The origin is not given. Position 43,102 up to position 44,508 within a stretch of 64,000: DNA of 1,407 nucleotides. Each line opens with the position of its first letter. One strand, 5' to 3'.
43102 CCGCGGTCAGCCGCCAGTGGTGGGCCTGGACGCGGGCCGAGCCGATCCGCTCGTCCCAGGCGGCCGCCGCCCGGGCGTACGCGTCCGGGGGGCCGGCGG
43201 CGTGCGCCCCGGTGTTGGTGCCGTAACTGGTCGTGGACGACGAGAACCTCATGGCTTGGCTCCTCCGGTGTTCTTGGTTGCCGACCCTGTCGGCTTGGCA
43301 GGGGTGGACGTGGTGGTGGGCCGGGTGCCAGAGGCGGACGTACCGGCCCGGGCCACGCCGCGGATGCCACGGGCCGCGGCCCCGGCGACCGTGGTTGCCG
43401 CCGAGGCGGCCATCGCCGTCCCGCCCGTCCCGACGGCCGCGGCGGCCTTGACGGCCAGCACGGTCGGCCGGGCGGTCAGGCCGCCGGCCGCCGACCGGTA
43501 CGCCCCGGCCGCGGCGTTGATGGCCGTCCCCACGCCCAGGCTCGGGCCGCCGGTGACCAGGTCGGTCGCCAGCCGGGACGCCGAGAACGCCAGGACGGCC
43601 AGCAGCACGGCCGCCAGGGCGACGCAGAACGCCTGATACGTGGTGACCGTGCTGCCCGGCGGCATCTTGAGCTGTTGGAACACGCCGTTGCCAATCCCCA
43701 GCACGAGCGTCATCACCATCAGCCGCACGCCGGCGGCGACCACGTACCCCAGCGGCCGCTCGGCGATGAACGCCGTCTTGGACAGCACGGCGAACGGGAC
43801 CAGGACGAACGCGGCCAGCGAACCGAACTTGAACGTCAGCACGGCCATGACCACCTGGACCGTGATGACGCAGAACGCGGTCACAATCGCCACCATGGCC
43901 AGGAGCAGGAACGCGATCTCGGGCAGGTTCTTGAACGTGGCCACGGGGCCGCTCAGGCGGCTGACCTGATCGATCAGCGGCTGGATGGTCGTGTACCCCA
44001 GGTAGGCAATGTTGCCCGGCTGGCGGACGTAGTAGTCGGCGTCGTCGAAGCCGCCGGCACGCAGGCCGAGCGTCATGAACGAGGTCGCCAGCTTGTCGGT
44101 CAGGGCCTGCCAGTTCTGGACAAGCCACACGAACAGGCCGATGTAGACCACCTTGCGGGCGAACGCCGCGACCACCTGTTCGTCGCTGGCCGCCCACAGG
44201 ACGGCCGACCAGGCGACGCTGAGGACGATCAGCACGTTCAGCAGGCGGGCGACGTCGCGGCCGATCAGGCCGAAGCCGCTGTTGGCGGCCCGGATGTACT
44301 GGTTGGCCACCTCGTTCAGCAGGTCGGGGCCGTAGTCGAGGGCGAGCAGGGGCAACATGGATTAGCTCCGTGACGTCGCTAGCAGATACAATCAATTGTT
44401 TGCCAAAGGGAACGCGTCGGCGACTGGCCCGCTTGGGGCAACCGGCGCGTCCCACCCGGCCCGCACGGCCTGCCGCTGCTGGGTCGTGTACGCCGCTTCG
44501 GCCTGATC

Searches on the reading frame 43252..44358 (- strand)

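Call 41: search_protein_families(library=pfam, proteins=[window:43252-44358:-], max_evalue=0.001)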
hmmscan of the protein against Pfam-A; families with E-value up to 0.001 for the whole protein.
window:43252-44358:- (369 aa): 1 family
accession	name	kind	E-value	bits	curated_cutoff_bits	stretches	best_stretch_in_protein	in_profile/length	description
PF04610.19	TrbL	-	1.2e-29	104.1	25.9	1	44-258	1-213/215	TrbL/VirB6 plasmid conjugal transfer protein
